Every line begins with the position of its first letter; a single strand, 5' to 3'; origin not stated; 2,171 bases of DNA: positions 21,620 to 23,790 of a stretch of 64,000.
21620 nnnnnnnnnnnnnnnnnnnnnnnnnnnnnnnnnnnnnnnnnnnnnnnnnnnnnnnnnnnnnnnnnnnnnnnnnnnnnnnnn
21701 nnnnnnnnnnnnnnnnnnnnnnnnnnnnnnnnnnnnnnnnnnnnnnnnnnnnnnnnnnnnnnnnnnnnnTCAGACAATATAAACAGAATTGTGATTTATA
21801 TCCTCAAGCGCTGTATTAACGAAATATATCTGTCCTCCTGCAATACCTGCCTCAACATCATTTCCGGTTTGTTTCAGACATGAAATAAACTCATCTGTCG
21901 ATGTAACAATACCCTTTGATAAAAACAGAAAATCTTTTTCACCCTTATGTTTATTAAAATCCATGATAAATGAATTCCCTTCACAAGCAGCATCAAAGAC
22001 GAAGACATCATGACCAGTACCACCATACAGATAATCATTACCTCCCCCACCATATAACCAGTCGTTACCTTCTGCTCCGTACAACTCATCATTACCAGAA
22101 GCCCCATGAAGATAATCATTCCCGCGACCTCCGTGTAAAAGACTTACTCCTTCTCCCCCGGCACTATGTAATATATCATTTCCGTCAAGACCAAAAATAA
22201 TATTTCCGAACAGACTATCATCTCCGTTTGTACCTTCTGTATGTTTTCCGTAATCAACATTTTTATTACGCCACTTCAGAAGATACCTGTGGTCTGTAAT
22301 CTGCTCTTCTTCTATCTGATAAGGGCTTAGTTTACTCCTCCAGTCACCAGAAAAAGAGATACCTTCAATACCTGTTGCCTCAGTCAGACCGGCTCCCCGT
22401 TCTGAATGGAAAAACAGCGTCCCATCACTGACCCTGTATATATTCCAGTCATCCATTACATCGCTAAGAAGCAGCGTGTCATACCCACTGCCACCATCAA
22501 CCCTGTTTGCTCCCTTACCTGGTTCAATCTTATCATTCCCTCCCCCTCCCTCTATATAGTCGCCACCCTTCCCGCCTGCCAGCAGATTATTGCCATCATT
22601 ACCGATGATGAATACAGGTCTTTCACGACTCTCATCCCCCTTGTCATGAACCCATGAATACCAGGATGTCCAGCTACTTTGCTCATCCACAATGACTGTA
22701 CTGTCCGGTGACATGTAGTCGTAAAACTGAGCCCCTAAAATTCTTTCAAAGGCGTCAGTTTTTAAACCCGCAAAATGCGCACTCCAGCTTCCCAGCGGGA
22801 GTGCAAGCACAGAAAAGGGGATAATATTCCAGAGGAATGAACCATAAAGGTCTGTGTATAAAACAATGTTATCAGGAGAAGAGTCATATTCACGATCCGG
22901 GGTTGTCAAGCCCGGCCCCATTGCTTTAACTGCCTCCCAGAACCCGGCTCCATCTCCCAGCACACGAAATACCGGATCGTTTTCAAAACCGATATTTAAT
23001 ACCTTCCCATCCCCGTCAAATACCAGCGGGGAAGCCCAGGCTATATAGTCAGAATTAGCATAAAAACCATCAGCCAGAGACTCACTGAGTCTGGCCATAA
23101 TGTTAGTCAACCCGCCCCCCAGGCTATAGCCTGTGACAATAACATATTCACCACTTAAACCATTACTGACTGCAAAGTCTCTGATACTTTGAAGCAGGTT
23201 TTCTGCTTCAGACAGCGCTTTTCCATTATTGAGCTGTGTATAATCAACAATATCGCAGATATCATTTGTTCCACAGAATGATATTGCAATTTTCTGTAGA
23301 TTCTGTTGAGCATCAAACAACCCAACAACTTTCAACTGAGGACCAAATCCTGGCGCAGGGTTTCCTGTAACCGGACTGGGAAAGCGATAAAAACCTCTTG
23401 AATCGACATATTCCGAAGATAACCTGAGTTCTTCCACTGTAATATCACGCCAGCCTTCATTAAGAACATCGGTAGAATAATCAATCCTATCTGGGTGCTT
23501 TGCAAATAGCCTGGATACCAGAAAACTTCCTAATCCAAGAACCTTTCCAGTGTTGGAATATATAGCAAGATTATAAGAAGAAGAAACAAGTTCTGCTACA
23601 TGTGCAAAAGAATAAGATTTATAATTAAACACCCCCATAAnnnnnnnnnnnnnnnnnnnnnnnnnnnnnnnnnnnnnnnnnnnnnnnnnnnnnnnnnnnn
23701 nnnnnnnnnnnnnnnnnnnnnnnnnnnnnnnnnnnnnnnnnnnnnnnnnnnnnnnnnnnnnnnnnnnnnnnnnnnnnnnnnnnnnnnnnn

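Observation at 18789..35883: Composite tos-like type I secretion adhesin locus with extra cargo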

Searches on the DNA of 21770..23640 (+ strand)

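Call 63: search_dna_similar(query=window:21770-23640:+, collection=ecoli_genomes, mode=near, max_rows=40, rows=spread)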
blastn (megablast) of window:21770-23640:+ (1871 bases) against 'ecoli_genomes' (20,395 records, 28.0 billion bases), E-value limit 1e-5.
Records with a match: 52; places in all: 52; records where one place covers at least 80% of the query: 51.
Genomes with a match: 51 of 5426; with a place that covers at least 80% of the query: 50. Places per genome that has any: lowest 1, median 1, highest 2. On chromosomes: 28 places; on plasmids: 24.
Best place of each record, by identity: >=99% 15; 95-99% 25; 90-95% 12.
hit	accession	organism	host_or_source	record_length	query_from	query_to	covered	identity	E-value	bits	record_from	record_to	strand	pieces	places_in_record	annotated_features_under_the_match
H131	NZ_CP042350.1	Escherichia coli strain RM10410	crow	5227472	1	1870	100%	97.6%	0e+0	3210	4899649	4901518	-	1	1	hypothetical protein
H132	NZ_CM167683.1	Escherichia coli strain NCCP 13963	Homo sapiens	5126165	1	1870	100%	97.6%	0e+0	3205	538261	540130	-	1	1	hypothetical protein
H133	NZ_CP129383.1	Escherichia coli strain STEC434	Homo sapiens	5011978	1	1870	100%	97.2%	0e+0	3160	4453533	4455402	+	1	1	hypothetical protein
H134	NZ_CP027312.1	Escherichia coli strain 2013C-3181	Homo sapiens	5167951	1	1870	100%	96.8%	0e+0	3121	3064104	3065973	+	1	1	hypothetical protein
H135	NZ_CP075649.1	Escherichia coli strain STEC17-190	Homo sapiens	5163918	1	1870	100%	96.8%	0e+0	3121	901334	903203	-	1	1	hypothetical protein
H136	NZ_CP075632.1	Escherichia coli strain 2018-166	Homo sapiens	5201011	1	1815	97%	99.0%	0e+0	3262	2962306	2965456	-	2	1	calcium-binding protein | IS3 family transposase | hypothetical protein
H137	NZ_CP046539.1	Escherichia coli strain FHI_NMBU_10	Homo sapiens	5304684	1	1815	97%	99.0%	0e+0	3253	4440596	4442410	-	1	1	hypothetical protein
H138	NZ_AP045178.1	Escherichia coli strain JNEC-KY202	Homo sapiens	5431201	1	1815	97%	99.0%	0e+0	3253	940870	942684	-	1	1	hypothetical protein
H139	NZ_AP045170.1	Escherichia coli strain JNEC-KY174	Homo sapiens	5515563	1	1815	97%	99.0%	0e+0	3253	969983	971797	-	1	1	hypothetical protein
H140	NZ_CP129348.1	Escherichia coli strain STEC435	Homo sapiens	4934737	1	1815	97%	98.9%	0e+0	3241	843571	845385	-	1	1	hypothetical protein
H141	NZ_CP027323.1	Escherichia coli strain 2013C-3033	Homo sapiens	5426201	1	1809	97%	99.1%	0e+0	3253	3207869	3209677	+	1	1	hypothetical protein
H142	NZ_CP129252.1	Escherichia coli strain STEC1585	Homo sapiens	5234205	1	1809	97%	99.1%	0e+0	3253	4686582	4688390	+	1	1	hypothetical protein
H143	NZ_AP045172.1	Escherichia coli strain JNEC-KY176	Homo sapiens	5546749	1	1809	97%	99.1%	0e+0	3253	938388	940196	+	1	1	hypothetical protein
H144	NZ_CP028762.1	Escherichia coli strain A12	Sheep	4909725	1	1815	97%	98.8%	0e+0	3230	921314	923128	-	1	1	hypothetical protein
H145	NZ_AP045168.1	Escherichia coli strain JNEC-KY172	Homo sapiens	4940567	1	1815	97%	98.8%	0e+0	3230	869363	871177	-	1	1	hypothetical protein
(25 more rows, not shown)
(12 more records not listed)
